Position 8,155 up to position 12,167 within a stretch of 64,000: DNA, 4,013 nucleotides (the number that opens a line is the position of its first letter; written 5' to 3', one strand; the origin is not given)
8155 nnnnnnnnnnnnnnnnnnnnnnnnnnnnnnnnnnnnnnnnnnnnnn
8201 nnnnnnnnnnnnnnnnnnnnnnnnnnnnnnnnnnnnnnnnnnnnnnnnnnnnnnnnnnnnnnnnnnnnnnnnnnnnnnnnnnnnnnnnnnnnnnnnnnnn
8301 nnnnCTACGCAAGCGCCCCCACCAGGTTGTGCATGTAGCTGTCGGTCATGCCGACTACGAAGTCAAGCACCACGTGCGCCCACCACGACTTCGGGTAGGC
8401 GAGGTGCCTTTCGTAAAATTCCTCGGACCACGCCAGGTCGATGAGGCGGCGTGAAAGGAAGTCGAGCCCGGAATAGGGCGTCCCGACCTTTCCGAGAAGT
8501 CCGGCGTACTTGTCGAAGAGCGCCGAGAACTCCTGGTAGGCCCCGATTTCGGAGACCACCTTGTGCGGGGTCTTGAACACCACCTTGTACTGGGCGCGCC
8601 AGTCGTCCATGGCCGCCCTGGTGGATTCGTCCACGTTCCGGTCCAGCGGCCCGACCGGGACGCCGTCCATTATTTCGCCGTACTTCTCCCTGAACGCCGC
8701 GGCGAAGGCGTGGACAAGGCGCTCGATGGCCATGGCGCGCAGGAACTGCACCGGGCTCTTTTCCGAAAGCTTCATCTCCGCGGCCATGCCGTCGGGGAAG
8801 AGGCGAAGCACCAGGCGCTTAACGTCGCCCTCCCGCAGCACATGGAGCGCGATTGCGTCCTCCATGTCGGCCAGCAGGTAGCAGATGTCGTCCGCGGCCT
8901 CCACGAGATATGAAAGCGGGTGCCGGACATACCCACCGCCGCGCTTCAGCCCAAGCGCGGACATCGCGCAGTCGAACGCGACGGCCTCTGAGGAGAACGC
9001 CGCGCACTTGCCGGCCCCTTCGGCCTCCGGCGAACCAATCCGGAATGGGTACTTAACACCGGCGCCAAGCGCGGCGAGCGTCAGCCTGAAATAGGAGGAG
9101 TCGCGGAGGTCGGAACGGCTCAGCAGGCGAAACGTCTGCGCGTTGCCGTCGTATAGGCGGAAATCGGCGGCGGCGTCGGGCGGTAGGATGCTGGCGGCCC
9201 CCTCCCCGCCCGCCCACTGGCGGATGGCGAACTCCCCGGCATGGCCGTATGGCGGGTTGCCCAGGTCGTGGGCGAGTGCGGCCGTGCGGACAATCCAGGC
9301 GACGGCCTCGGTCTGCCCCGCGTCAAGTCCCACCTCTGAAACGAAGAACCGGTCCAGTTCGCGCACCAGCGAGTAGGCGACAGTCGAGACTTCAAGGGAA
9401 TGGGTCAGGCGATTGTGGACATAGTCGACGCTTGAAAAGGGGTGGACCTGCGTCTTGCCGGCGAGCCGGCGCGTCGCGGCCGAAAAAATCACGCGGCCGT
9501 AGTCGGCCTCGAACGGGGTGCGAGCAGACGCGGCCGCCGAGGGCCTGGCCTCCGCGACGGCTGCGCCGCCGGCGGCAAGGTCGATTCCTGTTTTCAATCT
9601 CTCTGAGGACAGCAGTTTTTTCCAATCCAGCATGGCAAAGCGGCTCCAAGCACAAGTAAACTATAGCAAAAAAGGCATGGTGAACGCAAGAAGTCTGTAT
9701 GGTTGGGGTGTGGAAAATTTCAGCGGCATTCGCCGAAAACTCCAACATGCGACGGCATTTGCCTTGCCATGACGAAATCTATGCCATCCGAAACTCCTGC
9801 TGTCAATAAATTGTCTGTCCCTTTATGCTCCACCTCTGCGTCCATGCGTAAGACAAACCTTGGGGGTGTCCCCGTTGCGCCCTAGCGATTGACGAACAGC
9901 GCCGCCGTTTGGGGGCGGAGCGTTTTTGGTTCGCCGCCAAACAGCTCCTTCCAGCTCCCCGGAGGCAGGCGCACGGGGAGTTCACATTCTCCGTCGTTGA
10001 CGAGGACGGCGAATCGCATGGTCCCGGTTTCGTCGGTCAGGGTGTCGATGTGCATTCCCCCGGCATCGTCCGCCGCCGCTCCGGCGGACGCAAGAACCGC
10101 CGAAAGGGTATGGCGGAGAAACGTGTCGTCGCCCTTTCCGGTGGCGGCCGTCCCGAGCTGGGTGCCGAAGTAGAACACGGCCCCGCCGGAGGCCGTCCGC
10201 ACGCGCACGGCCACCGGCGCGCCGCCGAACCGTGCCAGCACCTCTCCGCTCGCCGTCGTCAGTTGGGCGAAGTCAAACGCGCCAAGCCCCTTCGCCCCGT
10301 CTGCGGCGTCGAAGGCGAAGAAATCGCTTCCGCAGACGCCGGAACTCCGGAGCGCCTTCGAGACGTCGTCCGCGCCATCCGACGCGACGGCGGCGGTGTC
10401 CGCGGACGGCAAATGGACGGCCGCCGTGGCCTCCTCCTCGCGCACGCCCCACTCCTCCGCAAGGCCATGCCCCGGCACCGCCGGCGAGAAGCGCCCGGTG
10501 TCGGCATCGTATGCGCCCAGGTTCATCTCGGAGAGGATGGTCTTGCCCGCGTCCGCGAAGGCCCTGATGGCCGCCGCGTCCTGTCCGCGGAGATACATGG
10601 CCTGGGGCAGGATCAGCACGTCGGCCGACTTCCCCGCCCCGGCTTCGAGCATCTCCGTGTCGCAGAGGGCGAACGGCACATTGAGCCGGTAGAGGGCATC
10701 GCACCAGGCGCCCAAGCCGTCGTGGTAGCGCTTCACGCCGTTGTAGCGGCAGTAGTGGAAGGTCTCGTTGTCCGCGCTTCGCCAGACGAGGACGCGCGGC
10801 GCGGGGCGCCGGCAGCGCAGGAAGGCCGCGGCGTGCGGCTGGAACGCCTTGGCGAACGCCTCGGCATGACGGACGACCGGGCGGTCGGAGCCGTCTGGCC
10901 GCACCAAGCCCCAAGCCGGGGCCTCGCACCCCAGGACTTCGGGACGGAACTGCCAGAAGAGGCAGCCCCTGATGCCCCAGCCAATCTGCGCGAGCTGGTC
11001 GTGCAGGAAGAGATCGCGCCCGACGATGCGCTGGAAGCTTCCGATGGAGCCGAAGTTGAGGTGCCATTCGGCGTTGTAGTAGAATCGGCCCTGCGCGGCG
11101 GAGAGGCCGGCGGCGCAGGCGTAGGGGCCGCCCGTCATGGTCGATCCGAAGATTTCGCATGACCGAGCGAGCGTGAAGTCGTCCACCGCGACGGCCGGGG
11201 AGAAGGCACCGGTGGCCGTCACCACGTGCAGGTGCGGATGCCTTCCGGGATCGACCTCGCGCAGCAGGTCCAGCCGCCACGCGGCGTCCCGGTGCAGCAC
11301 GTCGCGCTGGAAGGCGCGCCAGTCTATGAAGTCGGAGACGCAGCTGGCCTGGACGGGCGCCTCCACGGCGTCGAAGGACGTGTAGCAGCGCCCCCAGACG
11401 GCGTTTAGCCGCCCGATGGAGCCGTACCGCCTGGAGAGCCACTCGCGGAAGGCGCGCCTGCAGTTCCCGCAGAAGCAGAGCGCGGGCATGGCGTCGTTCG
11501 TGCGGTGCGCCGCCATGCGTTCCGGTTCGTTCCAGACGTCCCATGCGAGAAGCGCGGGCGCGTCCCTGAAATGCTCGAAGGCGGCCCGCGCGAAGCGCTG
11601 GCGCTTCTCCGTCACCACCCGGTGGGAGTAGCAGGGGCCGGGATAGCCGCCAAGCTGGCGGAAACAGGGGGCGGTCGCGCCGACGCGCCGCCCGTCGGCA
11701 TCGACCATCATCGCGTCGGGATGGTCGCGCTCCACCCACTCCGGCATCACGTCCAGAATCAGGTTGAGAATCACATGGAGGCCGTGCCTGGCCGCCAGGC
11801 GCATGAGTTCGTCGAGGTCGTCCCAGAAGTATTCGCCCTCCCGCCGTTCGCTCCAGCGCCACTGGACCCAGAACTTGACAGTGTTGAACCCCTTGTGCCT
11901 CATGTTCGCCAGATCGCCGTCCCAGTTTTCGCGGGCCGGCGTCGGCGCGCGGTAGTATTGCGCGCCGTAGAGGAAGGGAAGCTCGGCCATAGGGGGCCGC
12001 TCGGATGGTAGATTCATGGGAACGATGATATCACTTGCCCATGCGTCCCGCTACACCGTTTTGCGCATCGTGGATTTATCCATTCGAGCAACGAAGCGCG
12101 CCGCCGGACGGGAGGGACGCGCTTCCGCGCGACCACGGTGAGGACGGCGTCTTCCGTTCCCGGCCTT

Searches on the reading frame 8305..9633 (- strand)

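Call 8: search_protein_families(library=pfam, proteins=[window:8305-9633:-])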
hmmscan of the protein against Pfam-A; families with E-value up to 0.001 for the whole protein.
window:8305-9633:- (442 aa): 1 family
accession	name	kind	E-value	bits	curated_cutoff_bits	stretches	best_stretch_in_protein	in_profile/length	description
PF01966.28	HD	-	1e-05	26.2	22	1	75-136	1-48/116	HD domain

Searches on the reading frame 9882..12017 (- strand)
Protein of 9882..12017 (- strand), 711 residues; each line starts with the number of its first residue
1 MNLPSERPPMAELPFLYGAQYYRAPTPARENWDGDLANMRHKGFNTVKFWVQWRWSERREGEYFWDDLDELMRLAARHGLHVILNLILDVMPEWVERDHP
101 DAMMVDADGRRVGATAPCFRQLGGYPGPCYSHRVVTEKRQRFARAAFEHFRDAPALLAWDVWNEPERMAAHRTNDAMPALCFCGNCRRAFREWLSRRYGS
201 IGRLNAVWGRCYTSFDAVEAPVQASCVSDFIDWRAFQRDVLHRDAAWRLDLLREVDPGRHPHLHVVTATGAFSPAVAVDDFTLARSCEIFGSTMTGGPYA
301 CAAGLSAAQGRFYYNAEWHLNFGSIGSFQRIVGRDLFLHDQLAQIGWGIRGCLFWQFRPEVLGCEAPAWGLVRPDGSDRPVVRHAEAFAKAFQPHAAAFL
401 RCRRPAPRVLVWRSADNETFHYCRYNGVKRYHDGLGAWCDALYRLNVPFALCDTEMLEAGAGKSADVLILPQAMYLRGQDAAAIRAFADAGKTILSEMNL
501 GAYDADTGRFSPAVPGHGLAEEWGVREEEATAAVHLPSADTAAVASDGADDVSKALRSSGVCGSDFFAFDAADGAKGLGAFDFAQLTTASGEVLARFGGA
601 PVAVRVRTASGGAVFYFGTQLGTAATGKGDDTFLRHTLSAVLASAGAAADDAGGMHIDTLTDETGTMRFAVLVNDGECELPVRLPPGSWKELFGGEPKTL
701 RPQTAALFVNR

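Call 8: search_protein_families(library=pfam, proteins=[window:9882-12017:-])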
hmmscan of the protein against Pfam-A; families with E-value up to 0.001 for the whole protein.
window:9882-12017:- (711 aa): 2 families
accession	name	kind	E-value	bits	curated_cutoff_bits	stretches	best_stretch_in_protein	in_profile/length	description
PF02449.21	Glyco_hydro_42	-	4.1e-36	125.6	21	1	28-287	8-254/376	Beta-galactosidase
PF01301.25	Glyco_hydro_35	-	4.7e-08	33.4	27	1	21-84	18-81/319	Glycosyl hydrolases family 35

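Call 10: find_encoding_contigs(protein=window:9882-12017:-, flank=10000, max_places=10)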
Protein window:9882-12017:- (711 aa): no gene with exactly this product is on record in the collection.

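Call 11: find_homologous_proteins(query=window:9882-12017:-, max_evalue=1e-30)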
Query window:9882-12017:- (711 aa): 575 proteins with E <= 1e-30 among 8000 candidates; the best 120 are listed.
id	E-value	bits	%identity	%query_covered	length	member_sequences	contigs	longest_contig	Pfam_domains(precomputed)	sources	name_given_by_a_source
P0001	0.0e+0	1560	95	99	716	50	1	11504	PF02449.22,PF01301.26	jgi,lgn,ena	-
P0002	0.0e+0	1416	86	99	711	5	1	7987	PF02449.22,PF01301.26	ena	-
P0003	0.0e+0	1141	69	98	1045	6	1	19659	PF06439.19,PF02449.22,PF01301.26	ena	-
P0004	0.0e+0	1133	68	98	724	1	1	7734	PF02449.22,PF01301.26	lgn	-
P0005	0.0e+0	1129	68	98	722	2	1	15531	PF02449.22,PF01301.26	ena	-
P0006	0.0e+0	1127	68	98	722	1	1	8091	PF02449.22,PF01301.26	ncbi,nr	ncbi:MAG: beta-galactosidase [bacterium]|nr:beta-galactosidase [Candidatus Colisoma equi]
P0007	8.7e-258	876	54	98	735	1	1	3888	PF02449.22,PF01301.26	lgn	-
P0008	4.4e-250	850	54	98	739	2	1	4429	PF02449.22,PF01301.26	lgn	-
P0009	3.2e-249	847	54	99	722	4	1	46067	PF02449.22,PF01301.26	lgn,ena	-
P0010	9.5e-243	826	51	98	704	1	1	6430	PF02449.22,PF01301.26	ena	-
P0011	1.5e-242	825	52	98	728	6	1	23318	PF02449.22,PF01301.26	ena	-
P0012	6.6e-242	823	53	98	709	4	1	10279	PF02449.22,PF01373.25,PF01301.26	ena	-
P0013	7.3e-242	823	56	96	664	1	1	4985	PF02449.22,PF08532.17,PF01301.26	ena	-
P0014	1.1e-231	789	51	98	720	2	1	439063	PF02449.22,PF08532.17,PF01301.26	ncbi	-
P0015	6.5e-231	787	49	98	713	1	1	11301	PF02449.22,PF08532.17,PF01301.26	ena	-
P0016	1.3e-228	779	51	98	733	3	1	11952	PF02449.22,PF01301.26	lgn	-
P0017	4.1e-227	774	49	99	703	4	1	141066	PF02449.22,PF08532.17,PF01301.26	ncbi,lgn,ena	-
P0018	6.8e-225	767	49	98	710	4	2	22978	PF02449.22,PF08532.17,PF01301.26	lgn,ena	-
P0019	7.3e-225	767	50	98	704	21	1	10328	PF02449.22,PF01301.26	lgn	-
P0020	1.1e-220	753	49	98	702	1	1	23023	PF02449.22,PF01301.26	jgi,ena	jgi:beta-galactosidase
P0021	1.3e-218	746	48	98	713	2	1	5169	PF02449.22,PF01301.26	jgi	jgi:beta-galactosidase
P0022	1.7e-218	746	48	98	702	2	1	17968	PF02449.22,PF01301.26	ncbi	-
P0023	4.6e-210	718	48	96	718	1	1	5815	PF02449.22,PF01301.26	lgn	-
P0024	9.1e-206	704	46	98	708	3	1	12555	PF02449.22,PF01301.26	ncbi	-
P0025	8.3e-200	684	45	98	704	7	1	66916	PF02449.22,PF01301.26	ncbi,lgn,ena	-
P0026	8.7e-197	674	46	98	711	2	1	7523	PF02449.22,PF08532.17,PF01301.26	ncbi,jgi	-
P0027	2.3e-195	669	47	98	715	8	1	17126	PF02449.22,PF08532.17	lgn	-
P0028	3.3e-195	669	47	97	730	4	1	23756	PF02449.22,PF08532.17,PF01301.26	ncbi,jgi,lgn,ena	ncbi:MAG: alpha-amylase family protein [Lentisphaeria bacterium]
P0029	1.0e-193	664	47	99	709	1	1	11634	PF02449.22,PF08532.17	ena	-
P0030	4.4e-193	662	44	98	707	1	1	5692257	PF02449.22,PF01301.26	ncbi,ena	-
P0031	2.5e-192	659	46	97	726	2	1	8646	PF02449.22,PF01301.26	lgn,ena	-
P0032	2.9e-191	656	46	98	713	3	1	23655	PF02449.22,PF08532.17,PF01301.26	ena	-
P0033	1.2e-190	654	46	98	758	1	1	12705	PF02449.22,PF08532.17,PF01301.26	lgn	-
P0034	6.6e-189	648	47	98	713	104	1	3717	PF02449.22,PF08532.17,PF01301.26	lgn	-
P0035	2.4e-187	643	46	95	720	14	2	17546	PF02449.22,PF08532.17,PF01301.26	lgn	-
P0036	5.8e-187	642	44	98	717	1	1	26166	PF02449.22,PF01301.26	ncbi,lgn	-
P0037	6.1e-186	638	46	88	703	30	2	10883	PF02449.22,PF08532.17,PF01301.26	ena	-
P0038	1.5e-185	637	46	97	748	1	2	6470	PF02449.22,PF01301.26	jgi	jgi:beta-galactosidase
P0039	4.9e-185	635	46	98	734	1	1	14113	PF02449.22,PF08532.17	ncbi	-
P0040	7.6e-185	635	45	97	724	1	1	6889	PF02449.22,PF08532.17,PF01301.26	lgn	-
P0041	3.7e-184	632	47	97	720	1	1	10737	PF02449.22,PF08532.17,PF01301.26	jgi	jgi:beta-galactosidase GanA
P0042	5.0e-184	632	43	98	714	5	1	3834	PF02449.22,PF22369.3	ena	-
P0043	1.8e-183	630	43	98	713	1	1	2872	PF02449.22,PF08532.17,PF01301.26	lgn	-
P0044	7.0e-183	628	45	98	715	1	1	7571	PF02449.22,PF08532.17,PF01301.26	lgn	-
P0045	1.9e-181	623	43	98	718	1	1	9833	PF02449.22,PF08532.17,PF01301.26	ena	-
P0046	3.8e-181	622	45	97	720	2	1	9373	PF02449.22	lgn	-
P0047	1.5e-180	620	45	96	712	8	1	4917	PF02449.22,PF08532.17,PF01301.26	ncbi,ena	-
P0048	2.2e-180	620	43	99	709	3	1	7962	PF02449.22,PF08532.17,PF01301.26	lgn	-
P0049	4.9e-180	619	44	96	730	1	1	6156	PF02449.22,PF08532.17,PF01301.26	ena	-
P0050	1.2e-179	617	45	96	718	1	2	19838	PF02449.22,PF08532.17,PF01301.26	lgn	-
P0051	2.8e-179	616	42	96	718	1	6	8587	PF02449.22,PF08532.17,PF01301.26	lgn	-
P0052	7.1e-179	615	44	96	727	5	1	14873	PF02449.22,PF08532.17,PF01301.26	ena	-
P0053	1.0e-178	614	41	96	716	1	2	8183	PF02449.22,PF08532.17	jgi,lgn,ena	-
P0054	1.3e-178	614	43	98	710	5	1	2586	PF02449.22,PF08532.17,PF01301.26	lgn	-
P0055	1.4e-178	614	44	97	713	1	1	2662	PF02449.22,PF08532.17,PF01301.26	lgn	-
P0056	1.5e-178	614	45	96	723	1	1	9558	PF02449.22,PF01301.26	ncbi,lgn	-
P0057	2.3e-178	613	42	97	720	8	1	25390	PF02449.22,PF08532.17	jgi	jgi:beta-galactosidase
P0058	2.3e-178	613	45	92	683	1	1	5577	PF02449.22,PF08532.17,PF01301.26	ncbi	-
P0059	5.8e-178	612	43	97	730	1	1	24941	PF02449.22,PF01301.26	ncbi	ncbi:MAG: beta-galactosidase [Armatimonadota bacterium]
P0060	8.7e-178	611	43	96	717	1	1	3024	PF02449.22,PF08532.17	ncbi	-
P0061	1.2e-177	611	42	96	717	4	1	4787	PF02449.22,PF08532.17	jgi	jgi:beta-galactosidase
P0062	1.2e-177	611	44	97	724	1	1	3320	PF02449.22,PF08532.17,PF01301.26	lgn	-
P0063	1.9e-177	610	42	97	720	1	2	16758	PF02449.22,PF08532.17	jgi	jgi:beta-galactosidase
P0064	1.9e-177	610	45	97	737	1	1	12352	PF02449.22,PF01301.26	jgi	-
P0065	2.4e-177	610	42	98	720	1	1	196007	PF02449.22,PF08532.17,PF01301.26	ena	-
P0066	6.0e-177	608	43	96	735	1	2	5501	PF02449.22,PF08532.17,PF01301.26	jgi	jgi:beta-galactosidase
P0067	8.9e-177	608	43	97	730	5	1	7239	PF02449.22,PF08532.17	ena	-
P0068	9.9e-177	608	43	98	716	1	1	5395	PF02449.22,PF08532.17,PF01301.26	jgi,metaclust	metaclust:\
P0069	2.8e-176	606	43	93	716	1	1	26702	PF02449.22,PF08532.17,PF01301.26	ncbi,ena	-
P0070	3.4e-176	606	49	84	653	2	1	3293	PF02449.22,PF01301.26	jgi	jgi:beta-galactosidase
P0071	4.2e-176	606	43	98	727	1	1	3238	PF02449.22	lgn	-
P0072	4.3e-176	606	45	88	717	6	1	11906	PF02449.22,PF08532.17,PF01301.26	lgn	-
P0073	6.5e-176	605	43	96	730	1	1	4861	PF02449.22,PF08532.17,PF01301.26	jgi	jgi:beta-galactosidase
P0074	8.2e-176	605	44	97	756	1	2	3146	PF02449.22,PF08532.17,PF01301.26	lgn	-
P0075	1.2e-175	604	42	96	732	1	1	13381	PF02449.22,PF08532.17,PF01301.26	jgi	jgi:beta-galactosidase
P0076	2.1e-175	603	43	96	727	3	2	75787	PF02449.22,PF08532.17,PF01301.26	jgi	-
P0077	2.7e-175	603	41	98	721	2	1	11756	PF02449.22,PF08532.17,PF01301.26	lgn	-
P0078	2.9e-175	603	43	96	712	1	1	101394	PF02449.22,PF08532.17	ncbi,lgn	-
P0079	4.4e-175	602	43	96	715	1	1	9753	PF02449.22,PF08532.17,PF01301.26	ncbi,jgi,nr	ncbi:MAG: hypothetical protein FJX74_04430 [Armatimonadetes bacterium]|nr:hypothetical protein [Arma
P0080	4.6e-175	602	43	97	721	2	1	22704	PF02449.22,PF01301.26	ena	-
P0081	5.4e-175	602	43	97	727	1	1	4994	PF02449.22,PF08532.17,PF01301.26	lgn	-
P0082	6.1e-175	602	43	96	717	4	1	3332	PF02449.22,PF08532.17,PF01301.26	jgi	jgi:beta-galactosidase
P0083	7.9e-175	601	42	98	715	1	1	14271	PF02449.22,PF08532.17,PF01301.26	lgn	-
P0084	1.0e-174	601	43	99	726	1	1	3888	PF02449.22,PF08532.17,PF01301.26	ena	-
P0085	1.1e-174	601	44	96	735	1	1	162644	PF02449.22,PF08532.17,PF01301.26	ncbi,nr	ncbi:MAG: beta-galactosidase [Anaerolineae bacterium]|nr:beta-galactosidase [Anaerolineae bacterium]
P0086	1.8e-174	600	43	96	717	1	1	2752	PF02449.22,PF08532.17,PF01301.26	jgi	-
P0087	2.8e-174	600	44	96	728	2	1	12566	PF02449.22,PF08532.17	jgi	jgi:beta-galactosidase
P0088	3.4e-174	599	43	97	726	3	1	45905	PF02449.22,PF08532.17,PF01301.26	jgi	jgi:beta-galactosidase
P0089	4.2e-174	599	43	98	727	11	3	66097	PF02449.22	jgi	jgi:beta-galactosidase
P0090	5.8e-174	599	43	98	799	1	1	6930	PF02449.22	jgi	-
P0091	7.4e-174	598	41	96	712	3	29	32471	PF02449.22,PF08532.17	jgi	jgi:beta-galactosidase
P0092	1.1e-173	598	42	96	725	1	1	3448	PF02449.22,PF08532.17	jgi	jgi:beta-galactosidase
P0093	1.2e-173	597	44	97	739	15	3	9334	PF02449.22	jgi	-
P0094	1.6e-173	597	43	99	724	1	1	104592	PF02449.22,PF01301.26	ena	-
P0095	1.6e-173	597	43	97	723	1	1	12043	PF02449.22,PF08532.17,PF01301.26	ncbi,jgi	jgi:beta-galactosidase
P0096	3.5e-173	596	40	97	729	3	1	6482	PF02449.22,PF01301.26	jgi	jgi:beta-galactosidase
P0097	1.2e-172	594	43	98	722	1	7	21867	PF02449.22,PF08532.17,PF01301.26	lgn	-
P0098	1.3e-172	594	42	96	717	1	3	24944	PF02449.22,PF01301.26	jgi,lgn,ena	jgi:beta-galactosidase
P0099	3.0e-172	593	42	97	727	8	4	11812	PF02449.22,PF08532.17,PF01301.26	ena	-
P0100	3.1e-172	593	41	98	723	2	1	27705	PF02449.22,PF08532.17,PF01301.26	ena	-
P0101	4.9e-172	592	42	97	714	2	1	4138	PF02449.22,PF08532.17,PF01301.26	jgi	-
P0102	6.8e-172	592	44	96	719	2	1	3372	PF02449.22,PF08532.17,PF01301.26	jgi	-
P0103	6.8e-172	592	41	96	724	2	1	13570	PF02449.22,PF08532.17,PF01301.26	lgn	-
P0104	8.6e-172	591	42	96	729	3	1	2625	PF02449.22,PF08532.17,PF01301.26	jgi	jgi:beta-galactosidase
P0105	9.1e-172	591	42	99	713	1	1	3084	PF02449.22,PF08532.17,PF01301.26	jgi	-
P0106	1.3e-171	591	42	96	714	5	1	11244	PF02449.22,PF08532.17,PF01301.26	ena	-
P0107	1.5e-171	591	43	98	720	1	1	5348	PF02449.22,PF01301.26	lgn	-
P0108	1.7e-171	590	43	98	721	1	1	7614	PF02449.22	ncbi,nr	ncbi:MAG: hypothetical protein GX557_10540 [Chloroflexi bacterium]|nr:hypothetical protein [Chlorofl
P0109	1.9e-171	590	43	97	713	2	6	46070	PF02449.22,PF01301.26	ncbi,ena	-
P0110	1.9e-171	590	43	96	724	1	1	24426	PF02449.22,PF08532.17,PF01301.26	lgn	-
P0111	2.2e-171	590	42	97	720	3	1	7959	PF02449.22,PF08532.17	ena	-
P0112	3.5e-171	589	41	99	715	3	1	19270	PF02449.22,PF01301.26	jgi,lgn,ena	-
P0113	3.5e-171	589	43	91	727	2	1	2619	PF02449.22,PF08532.17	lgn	-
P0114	5.7e-171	589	41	100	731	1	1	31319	PF02449.22,PF01301.26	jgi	jgi:beta-galactosidase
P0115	6.0e-171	589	42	99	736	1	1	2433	PF02449.22,PF08532.17,PF01301.26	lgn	-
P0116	6.7e-171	588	42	97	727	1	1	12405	PF02449.22,PF08532.17,PF01301.26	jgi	jgi:beta-galactosidase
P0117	1.0e-170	588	43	98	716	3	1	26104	PF02449.22,PF01301.26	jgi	-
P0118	1.2e-170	588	42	97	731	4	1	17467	PF02449.22,PF08532.17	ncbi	-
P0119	1.2e-170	588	43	98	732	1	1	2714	PF02449.22,PF08532.17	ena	-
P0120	1.5e-170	587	44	97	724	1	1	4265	PF02449.22,PF08532.17,PF01301.26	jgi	jgi:beta-galactosidase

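Call 13: find_encoding_contigs(protein=P0001, flank=10000, max_places=4)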
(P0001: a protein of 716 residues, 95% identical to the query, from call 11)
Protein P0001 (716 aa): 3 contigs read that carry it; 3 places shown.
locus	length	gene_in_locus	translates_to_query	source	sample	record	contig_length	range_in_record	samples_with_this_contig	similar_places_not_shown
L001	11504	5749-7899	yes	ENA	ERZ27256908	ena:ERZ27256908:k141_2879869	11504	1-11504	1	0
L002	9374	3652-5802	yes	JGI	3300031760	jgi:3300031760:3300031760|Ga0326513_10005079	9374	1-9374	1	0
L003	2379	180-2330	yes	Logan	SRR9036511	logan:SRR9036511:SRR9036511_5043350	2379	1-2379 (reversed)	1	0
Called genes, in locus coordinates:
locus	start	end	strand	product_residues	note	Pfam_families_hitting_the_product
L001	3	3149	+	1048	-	?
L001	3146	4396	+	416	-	PF00295:Glyco_hydro_28, PF13229:Beta_helix (weak)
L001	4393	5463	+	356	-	PF13088:BNR_2, PF02012:BNR (faint)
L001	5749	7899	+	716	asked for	PF01301:Glyco_hydro_35, PF02449:Glyco_hydro_42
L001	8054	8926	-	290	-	PF00892:EamA (weak)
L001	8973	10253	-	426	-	PF13173:AAA_14, PF13635:DUF4143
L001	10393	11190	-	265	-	PF03009:GDPD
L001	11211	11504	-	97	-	?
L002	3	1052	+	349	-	?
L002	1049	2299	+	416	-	PF00295:Glyco_hydro_28, PF13229:Beta_helix (weak)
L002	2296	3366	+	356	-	PF13088:BNR_2, PF02012:BNR (faint)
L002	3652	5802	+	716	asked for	PF01301:Glyco_hydro_35, PF02449:Glyco_hydro_42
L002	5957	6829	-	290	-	PF00892:EamA (weak)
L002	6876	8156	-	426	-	PF13173:AAA_14, PF13635:DUF4143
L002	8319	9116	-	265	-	PF03009:GDPD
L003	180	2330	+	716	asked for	PF01301:Glyco_hydro_35, PF02449:Glyco_hydro_42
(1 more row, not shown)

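Call 14: find_encoding_contigs(protein=P0002, flank=10000, max_places=4)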
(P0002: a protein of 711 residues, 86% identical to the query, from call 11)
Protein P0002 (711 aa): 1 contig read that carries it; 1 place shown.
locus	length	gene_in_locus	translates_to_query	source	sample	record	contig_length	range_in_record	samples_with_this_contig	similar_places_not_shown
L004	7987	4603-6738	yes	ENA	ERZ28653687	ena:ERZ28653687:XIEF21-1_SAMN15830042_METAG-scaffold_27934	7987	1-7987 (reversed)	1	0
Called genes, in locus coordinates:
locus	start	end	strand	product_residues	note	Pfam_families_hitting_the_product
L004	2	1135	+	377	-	?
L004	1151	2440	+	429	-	PF01266:DAO (faint), PF07992:Pyr_redox_2 (faint), PF12831:FAD_oxidored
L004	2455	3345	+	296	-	PF00657:Lipase_GDSL, PF13472:Lipase_GDSL_2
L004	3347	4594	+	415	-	PF12708:Pect-lyase_RHGA_epim (faint), PF00295:Glyco_hydro_28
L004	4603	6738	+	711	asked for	PF01301:Glyco_hydro_35 (weak), PF02449:Glyco_hydro_42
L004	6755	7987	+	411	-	?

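Call 17: find_encoding_contigs(protein=P0003, flank=10000, max_places=3)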
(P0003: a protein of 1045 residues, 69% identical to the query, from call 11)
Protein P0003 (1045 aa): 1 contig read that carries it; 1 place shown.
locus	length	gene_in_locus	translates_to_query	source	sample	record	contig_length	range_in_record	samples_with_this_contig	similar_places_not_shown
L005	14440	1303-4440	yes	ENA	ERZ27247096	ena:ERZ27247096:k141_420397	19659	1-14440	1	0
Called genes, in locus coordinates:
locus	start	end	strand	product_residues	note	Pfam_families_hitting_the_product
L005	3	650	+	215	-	?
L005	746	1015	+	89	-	PF13711:DUF4160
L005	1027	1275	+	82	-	PF10387:DUF2442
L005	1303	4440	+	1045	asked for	PF01301:Glyco_hydro_35 (weak), PF02449:Glyco_hydro_42, PF06439:3keto-disac_hyd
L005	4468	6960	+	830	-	-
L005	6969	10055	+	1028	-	PF06452:CBM9_1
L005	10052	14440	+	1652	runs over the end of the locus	PF00657:Lipase_GDSL, PF13472:Lipase_GDSL_2, PF12831:FAD_oxidored, PF17389:Bac_rhamnosid6H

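Call 18: find_encoding_contigs(protein=P0005, flank=10000, max_places=3)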
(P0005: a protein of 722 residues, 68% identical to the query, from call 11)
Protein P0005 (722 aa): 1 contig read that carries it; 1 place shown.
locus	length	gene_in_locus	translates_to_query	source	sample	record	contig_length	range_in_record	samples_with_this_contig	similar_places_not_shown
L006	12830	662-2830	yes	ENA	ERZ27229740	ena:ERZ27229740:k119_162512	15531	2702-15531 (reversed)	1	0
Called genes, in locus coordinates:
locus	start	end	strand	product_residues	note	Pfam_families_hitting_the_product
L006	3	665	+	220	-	?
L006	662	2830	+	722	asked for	PF01301:Glyco_hydro_35 (weak), PF02449:Glyco_hydro_42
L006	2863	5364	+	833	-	-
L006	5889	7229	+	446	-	PF13173:AAA_14, PF13635:DUF4143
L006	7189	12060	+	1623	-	PF00295:Glyco_hydro_28, PF13229:Beta_helix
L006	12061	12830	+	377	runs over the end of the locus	PF02012:BNR (faint), PF13088:BNR_2 (faint)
